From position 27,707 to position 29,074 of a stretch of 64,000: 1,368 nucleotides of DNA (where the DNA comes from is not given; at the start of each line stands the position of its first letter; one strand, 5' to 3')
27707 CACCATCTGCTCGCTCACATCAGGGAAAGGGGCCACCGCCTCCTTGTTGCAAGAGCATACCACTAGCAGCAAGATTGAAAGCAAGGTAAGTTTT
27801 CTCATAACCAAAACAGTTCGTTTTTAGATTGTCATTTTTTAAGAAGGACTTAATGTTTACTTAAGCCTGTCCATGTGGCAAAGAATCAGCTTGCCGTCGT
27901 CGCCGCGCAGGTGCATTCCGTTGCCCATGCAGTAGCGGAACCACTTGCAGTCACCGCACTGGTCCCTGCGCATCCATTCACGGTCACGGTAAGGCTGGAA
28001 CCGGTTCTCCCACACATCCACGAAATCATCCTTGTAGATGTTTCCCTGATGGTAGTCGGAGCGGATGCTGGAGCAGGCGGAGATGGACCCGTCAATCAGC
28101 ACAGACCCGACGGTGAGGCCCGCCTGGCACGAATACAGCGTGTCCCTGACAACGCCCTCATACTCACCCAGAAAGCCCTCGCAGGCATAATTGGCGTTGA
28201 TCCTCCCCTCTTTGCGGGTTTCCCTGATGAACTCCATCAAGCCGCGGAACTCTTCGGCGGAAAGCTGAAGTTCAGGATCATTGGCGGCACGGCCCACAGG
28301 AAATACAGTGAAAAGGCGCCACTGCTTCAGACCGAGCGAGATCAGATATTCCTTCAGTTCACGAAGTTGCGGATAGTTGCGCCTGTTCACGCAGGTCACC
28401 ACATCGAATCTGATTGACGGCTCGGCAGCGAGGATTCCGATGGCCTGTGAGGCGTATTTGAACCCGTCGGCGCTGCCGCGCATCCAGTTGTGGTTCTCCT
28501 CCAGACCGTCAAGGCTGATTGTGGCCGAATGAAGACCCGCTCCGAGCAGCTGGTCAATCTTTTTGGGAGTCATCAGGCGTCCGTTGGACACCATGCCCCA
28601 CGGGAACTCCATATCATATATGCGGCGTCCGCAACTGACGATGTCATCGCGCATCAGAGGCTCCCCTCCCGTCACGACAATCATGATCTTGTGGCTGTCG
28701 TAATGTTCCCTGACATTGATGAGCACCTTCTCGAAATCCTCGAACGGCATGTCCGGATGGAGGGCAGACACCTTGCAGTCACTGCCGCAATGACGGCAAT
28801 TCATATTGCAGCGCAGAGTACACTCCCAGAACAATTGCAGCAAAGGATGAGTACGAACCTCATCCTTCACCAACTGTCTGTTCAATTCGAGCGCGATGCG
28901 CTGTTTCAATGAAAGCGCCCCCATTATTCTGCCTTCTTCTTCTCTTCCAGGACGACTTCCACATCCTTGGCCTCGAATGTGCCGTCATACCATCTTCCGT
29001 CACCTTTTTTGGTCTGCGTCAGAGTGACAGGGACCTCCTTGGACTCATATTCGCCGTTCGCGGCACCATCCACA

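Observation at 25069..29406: Radical SAM/SPASM enzyme translationally coupled to a Cys-motif lipoprotein, with a second lipoprotein paralog 3.4 kb away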

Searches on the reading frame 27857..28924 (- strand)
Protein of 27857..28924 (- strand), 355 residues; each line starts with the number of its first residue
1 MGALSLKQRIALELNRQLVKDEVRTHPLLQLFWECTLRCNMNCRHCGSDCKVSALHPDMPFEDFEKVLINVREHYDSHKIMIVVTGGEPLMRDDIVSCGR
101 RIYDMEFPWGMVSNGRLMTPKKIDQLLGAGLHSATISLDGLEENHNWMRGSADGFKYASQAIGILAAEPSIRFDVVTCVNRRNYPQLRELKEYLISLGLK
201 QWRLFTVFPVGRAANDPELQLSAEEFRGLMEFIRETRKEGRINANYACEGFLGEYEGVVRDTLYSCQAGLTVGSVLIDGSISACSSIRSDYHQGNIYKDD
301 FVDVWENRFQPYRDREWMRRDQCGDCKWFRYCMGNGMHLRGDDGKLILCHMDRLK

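Call 3: search_protein_families(library=ncbifam, proteins=[window:27857-28924:-], max_evalue=0.01)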
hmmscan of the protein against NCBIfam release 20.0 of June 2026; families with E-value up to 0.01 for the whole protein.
window:27857-28924:- (355 aa): 70 families (the best 25 are shown)
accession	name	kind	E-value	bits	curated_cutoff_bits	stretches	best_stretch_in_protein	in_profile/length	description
TIGR04133.1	rSAM_w_lipo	hypoth_equivalog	5.2e-168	558.4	425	1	6-354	1-349/350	TIGR04133 family radical SAM/SPASM protein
TIGR04053.2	TIGR04053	equivalog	2.2e-35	122.6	395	1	25-239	5-216/366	TIGR04053 family radical SAM/SPASM domain-containing protein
TIGR04545.1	rSAM_ahbD_hemeb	equivalog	8.8e-35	120.7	500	1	32-334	3-316/339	heme b synthase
TIGR04055.1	rSAM_NirJ2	equivalog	2e-34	119.6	500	1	32-334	3-302/326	putative heme d1 biosynthesis radical SAM protein NirJ2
TIGR04051.1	rSAM_NirJ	equivalog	6.3e-28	97.8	515.45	1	32-234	5-203/354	heme d1 biosynthesis radical SAM protein NirJ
TIGR04103.1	rSAM_nif11_3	equivalog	1.2e-27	96.6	725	1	32-304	8-286/412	nif11-class peptide radical SAM maturase 3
TIGR03962.1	mycofact_rSAM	equivalog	1.3e-27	96.9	265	1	30-338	13-315/339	mycofactocin radical SAM maturase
TIGR04347.1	pseudo_SAM_Halo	equivalog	2.3e-26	93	525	1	17-336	28-365/390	TIGR04347 family pseudo-SAM/SPASM protein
TIGR04054.1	rSAM_NirJ1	equivalog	9.4e-26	90.3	650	2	32-235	39-238/387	putative heme d1 biosynthesis radical SAM protein NirJ1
TIGR03913.1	rad_SAM_trio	equivalog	2.2e-25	89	591.75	1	16-308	6-304/477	GDL motif peptide-associated radical SAM/SPASM maturase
TIGR04546.1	rSAM_ahbC_deAc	equivalog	5.2e-25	88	650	2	31-238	41-244/390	12,18-didecarboxysiroheme deacetylase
TIGR04340.1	rSAM_ACGX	hypoth_equivalog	1.2e-22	80.6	400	1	31-345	5-329/341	radical SAM/SPASM domain protein, ACGX system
TIGR04250.1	SCM_rSAM_ScmE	equivalog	4.4e-21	75.2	400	1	34-336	8-327/358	SynChlorMet cassette radical SAM/SPASM protein ScmE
TIGR04251.1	SCM_rSAM_ScmF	equivalog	5.4e-21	75.4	400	1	26-334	1-319/353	SynChlorMet cassette radical SAM/SPASM protein ScmF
TIGR04317.1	W_rSAM_matur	equivalog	3.6e-19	69.1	380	1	30-218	5-195/349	tungsten cofactor oxidoreductase radical SAM maturase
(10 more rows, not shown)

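Call 4: search_protein_families(library=pfam, proteins=[window:27857-28924:-], max_evalue=0.01)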
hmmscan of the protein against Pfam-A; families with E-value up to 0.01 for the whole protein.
window:27857-28924:- (355 aa): 2 families
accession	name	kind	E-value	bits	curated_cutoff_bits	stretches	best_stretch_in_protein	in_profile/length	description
PF04055.27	Radical_SAM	-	4.1e-14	53.5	29.5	1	35-168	3-139/166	Radical SAM superfamily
PF13186.11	SPASM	-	2.8e-06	28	21.5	1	266-327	1-67/67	Iron-sulfur cluster-binding domain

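Call 13: find_related_loci(query=window:27857-28924:-, collection=genome_contigs, flank=8000)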
Query window:27857-28924:- (355 aa) in genome_contigs; peptide patterns used: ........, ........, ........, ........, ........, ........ (x = any residue, [..] = any of these).
154 stretches matched a pattern; 117 encode a relative of the query (tblastn E <= 1e-3); the best 80 are kept; 80 distinct loci.
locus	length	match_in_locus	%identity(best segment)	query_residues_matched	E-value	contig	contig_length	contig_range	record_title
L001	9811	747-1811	79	1-355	0e+0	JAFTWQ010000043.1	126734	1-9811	MAG: Bacteroidales bacterium isolate RGIG4217 Roe_deer_Colon-4__c3504, whole genome shotgun sequence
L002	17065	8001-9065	77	1-355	0e+0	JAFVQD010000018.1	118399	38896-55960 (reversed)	MAG: Bacteroidales bacterium isolate RGIG5293 Sheep_Colon-2__c1092, whole genome shotgun sequence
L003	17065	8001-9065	77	1-355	0e+0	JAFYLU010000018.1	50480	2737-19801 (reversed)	MAG: Bacteroidales bacterium isolate RGIG7207 Water_buffalos_Cecum-1__c155577, whole genome shotgun sequence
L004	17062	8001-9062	78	1-354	0e+0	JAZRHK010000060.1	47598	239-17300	MAG: Candidatus Coprenecus sp. isolate T1900045481_YK20190175.MAGScoT_cleanbin_000008 SGB_7323_k141_851930, whole genome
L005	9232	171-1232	75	1-354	0e+0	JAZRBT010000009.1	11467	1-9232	MAG: Candidatus Coprenecus sp. isolate T1900045124_TC20190118.MAGScoT_cleanbin_000009 SGB_4858_k141_2807653, whole genom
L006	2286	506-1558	77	4-354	0e+0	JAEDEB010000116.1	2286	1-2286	MAG: Bacteroidales bacterium isolate MAG047 NODE_57827_length_2286_cov_8.568803, whole genome shotgun sequence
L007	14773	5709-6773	73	1-355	0e+0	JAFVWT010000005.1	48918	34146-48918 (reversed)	MAG: Bacteroidales bacterium isolate RGIG5465 Sheep_Colon-5__c123701, whole genome shotgun sequence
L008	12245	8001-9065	74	1-355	0e+0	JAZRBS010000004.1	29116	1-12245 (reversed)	MAG: Candidatus Cryptobacteroides sp. isolate T1900045124_TC20190118.MAGScoT_cleanbin_000021 SGB_4859_k141_2922732, whol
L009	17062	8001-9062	74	1-354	0e+0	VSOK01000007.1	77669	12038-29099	MAG: Bacteroidales bacterium isolate SC1158_S11_bin.15 SC1158_S11_SC1158_S11_bin.15_contig_7, whole genome shotgun seque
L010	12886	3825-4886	76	1-354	0e+0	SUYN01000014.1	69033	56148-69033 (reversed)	MAG: Bacteroidales bacterium isolate SIG151 NODE_2351_length_69033_cov_15.836284, whole genome shotgun sequence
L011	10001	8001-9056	76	1-352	0e+0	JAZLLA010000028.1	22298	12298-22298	MAG: Candidatus Cryptobacteroides sp. isolate T1900044958_TA20190014.MAGScoT_cleanbin_000027 SGB_3886_k141_904657, whole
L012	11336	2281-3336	75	1-352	0e+0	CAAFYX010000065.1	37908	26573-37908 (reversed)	MAG TPA_asm: Rikenellaceae bacterium, isolate HGM05657, WGS project CAAFYX010000000 data, contig: SRS475941_35_k119_2054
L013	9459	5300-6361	75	1-354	0e+0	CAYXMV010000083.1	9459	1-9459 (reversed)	MAG TPA_asm: uncultured Muribaculaceae bacterium isolate SRP315200_co1_582 genome assembly, contig: NODE_16572_length_94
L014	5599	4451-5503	72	4-354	0e+0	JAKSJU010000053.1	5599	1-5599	MAG: Bacteroidales bacterium isolate Horse_feces55 MAG055_53, whole genome shotgun sequence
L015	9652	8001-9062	71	1-354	3e-179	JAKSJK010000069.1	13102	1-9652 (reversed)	MAG: Bacteroidales bacterium isolate Horse_feces45 MAG045_69, whole genome shotgun sequence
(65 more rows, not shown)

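Call 25: search_solved_structures(query=window:27857-28924:-, max_evalue=0.001, show_alignments=2)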
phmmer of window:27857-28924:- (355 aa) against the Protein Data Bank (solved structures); distinct sequences matched with E-value up to 0.001: 10.
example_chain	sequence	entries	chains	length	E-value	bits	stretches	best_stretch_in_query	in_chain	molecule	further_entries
7vob_C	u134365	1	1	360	2.2e-13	53.1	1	32-217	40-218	Cytosylglucuronate decarboxylase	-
7voc_C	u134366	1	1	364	2.3e-13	53.1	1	32-217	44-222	Cytosylglucuronate decarboxylase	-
6efn_A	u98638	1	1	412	1.2e-09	40.8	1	35-304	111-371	Sporulation killing factor maturation protein SkfB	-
7tol_A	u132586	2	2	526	1e-06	31.2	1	34-144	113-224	glycerol dibiphytanyl glycerol tetraether - macrocyclic archaeol synthase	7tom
6c8v_A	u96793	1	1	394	9e-06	28.1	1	30-326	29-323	Coenzyme PQQ synthesis protein E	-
4k37_A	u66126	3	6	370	3.7e-05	26.1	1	35-340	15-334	Anaerobic sulfatase-maturating enzyme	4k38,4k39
2fb2_A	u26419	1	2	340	4.2e-05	25.9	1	19-143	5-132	Molybdenum cofactor biosynthesis protein A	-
4k36_A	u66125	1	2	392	4.5e-05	25.8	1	35-340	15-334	Anaerobic sulfatase-maturating enzyme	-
8wm2_A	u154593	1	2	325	5.1e-05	25.6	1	17-139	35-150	Fe-S radical SAM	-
1tv7_A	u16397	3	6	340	5.7e-05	25.5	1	19-143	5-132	Molybdenum cofactor biosynthesis protein A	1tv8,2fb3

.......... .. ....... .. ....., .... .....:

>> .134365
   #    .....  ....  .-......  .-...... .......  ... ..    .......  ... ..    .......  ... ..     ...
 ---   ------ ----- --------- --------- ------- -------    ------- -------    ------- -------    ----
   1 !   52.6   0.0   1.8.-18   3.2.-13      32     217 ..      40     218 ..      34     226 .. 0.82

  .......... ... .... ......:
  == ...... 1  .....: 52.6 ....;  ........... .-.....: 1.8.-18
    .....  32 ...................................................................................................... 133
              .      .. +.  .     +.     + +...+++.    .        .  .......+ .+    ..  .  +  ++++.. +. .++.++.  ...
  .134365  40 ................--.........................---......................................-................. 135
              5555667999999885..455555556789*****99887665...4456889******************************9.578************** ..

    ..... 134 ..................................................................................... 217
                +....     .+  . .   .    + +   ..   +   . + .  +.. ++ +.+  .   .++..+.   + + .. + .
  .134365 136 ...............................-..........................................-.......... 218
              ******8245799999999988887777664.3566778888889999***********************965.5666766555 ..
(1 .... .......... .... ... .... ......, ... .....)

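Call 67: search_solved_structures(query=A2, max_evalue=0.01)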
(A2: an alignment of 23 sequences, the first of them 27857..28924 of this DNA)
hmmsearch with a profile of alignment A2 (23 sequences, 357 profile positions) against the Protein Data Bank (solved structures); distinct sequences matched with E-value up to 0.01: 17.
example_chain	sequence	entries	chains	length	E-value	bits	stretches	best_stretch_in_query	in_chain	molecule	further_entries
7vob_C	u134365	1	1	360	4.3e-15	58.6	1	39-218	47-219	Cytosylglucuronate decarboxylase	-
7voc_C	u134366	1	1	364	4.4e-15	58.6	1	39-218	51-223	Cytosylglucuronate decarboxylase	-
6efn_A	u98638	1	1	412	4.5e-12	48.7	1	36-217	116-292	Sporulation killing factor maturation protein SkfB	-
4k37_A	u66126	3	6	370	1.4e-09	40.5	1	35-345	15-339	Anaerobic sulfatase-maturating enzyme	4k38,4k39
4k36_A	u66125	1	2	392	2.5e-09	39.7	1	35-345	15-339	Anaerobic sulfatase-maturating enzyme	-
7tol_A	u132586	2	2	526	7.5e-09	38.1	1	34-153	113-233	glycerol dibiphytanyl glycerol tetraether - macrocyclic archaeol synthase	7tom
5v1q_A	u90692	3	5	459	3.6e-08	35.8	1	34-335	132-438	Radical SAM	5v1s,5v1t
8wm2_A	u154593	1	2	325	3.8e-08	35.8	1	29-139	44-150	Fe-S radical SAM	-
2fb2_A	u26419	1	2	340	4.8e-08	35.4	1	26-144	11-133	Molybdenum cofactor biosynthesis protein A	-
1tv7_A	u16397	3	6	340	6.9e-08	34.9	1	26-144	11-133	Molybdenum cofactor biosynthesis protein A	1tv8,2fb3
6c8v_A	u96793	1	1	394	8.9e-08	34.5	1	31-344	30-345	Coenzyme PQQ synthesis protein E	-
8vpo_A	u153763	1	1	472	1.9e-06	30.2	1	29-176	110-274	Radical SAM core domain-containing protein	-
6y1x_A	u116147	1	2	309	8e-05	24.8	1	22-142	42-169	Radical SAM domain protein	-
7jmb_A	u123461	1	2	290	0.00022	23.3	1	29-142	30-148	Nitrogenase iron-molybdenum cofactor biosynthesis protein NifB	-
7bi7_A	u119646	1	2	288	0.00023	23.3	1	30-142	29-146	FeMo cofactor biosynthesis protein NifB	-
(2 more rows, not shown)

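Call 73: find_encoding_contigs(protein=window:27857-28924:-, flank=6000, max_places=4)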
Protein window:27857-28924:- (355 aa): no gene with exactly this product is on record in the collection.

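Call 76: search_protein_families(library=padloc, proteins=[window:27857-28924:-], max_evalue=0.001)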
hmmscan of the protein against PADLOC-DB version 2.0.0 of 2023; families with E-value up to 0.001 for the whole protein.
window:27857-28924:- (355 aa): 2 families
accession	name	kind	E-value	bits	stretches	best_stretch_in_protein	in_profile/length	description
PDLC02903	pVip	-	1.7e-20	71.6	1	32-231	3-191/257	Viperins not associated with kinases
PDLC02904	pVip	-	4.6e-18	63.7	1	32-232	6-196/262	Viperins associated with kinases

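Call 83: predict_structure(alignment_id=A2)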
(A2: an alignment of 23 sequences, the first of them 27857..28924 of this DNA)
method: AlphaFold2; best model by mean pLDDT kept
length: 355 residues; sequences in the alignment: 23
mean_pLDDT: 78.8   pTM: 0.82
mean pLDDT of the five models: 78.8, 78.4, 75.5, 70.8, 70.2
residues with pLDDT >= 90: 112; 70-90: 150; 50-70: 64; < 50: 29
segments of 3 or more residues with pLDDT < 50: 36-53, 88-90, 285-290
pLDDT, mean of each block of 10 residues (from residue 1): 74 73 65 62 43 59 94 94 69 84 96 82 92 89 70 84 92 89 92 97 76 64 88 96 87 81 69 82 58 86 85 72 80 68 70 67
secondary structure, 60 per line:
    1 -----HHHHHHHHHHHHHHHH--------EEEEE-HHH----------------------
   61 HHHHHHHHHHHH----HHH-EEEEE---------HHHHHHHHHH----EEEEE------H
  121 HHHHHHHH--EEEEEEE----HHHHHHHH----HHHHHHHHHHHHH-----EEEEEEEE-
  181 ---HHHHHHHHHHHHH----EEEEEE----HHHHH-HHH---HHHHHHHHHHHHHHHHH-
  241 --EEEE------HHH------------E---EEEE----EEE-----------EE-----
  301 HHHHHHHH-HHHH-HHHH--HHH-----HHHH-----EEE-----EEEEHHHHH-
elements in order: H6-21 E30-34 H61-72 E81-85 H95-104 E109-113 H120-128 E131-137 H142-149 H154-166 E172-179 H184-196 E201-206 H211-215 H223-239 E243-246 E272-275 E280-282 H301-308 H310-313 H315-318 H329-332 E338-340 E346-349 H350-354

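Call 89: fold_search(model_id=the predicted structure, library=pdb)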
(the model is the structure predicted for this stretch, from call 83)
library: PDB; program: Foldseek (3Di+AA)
matches with E <= 10: 1644; with E <= 0.001: 110
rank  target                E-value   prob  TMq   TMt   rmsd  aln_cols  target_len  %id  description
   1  6efn                  6.1e-13  1.00  0.65  0.61   4.2       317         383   21  Structure of a RiPP maturase, SkfB (released 2018-10-24)
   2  5v1q_B                1.9e-11  1.00  0.66  0.55  10.0       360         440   16  Crystal structure of Streptococcus suis SuiB (released 2017-08-30)
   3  5v1s_A                2.5e-11  1.00  0.67  0.57   8.9       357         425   17  Crystal structure of Streptococcus suis SuiB bound to S-adenosylmethionine (released 2017-08-30)
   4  5v1q_A                4.5e-11  1.00  0.65  0.56   5.7       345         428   16  Crystal structure of Streptococcus suis SuiB (released 2017-08-30)
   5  7vob                  5.4e-11  1.00  0.62  0.67   6.2       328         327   22  The crystal structure of a Radical SAM Enzyme BlsE involved in the Biosynthesis of Blasticidin S (released 2022-05-04)
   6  5v1t_A                6.9e-11  1.00  0.68  0.56   8.9       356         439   15  Crystal structure of Streptococcus suis SuiB bound to precursor peptide SuiA (released 2017-08-30)
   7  4k39_B                2.4e-10  1.00  0.66  0.65   5.4       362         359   18  Native anSMEcpe with bound AdoMet and Cp18Cys peptide (released 2013-05-08)
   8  4k39_A                3.0e-10  1.00  0.66  0.65   5.4       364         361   18  Native anSMEcpe with bound AdoMet and Cp18Cys peptide (released 2013-05-08)
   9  5v1s_B                3.4e-10  1.00  0.63  0.54   9.9       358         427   16  Crystal structure of Streptococcus suis SuiB bound to S-adenosylmethionine (released 2017-08-30)
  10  8hzv_A                4.3e-10  1.00  0.56  0.43   6.4       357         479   15  The crystal structure of a Radical SAM Enzyme DesII (released 2024-07-10)
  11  8hzv_C                7.7e-10  1.00  0.56  0.44   6.2       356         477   15  The crystal structure of a Radical SAM Enzyme DesII (released 2024-07-10)
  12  6c8v                  8.7e-10  1.00  0.59  0.66   5.3       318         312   15  X-ray structure of PqqE from Methylobacterium extorquens (released 2018-02-14)
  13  8hzv_B                1.9e-09  1.00  0.52  0.41   7.4       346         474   15  The crystal structure of a Radical SAM Enzyme DesII (released 2024-07-10)
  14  8hzy_A                3.4e-09  1.00  0.53  0.42   7.2       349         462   15  The crystal structure of a Radical SAM Enzyme DesII (released 2024-07-10)
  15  8hzv_D                4.3e-09  1.00  0.50  0.40   8.0       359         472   14  The crystal structure of a Radical SAM Enzyme DesII (released 2024-07-10)
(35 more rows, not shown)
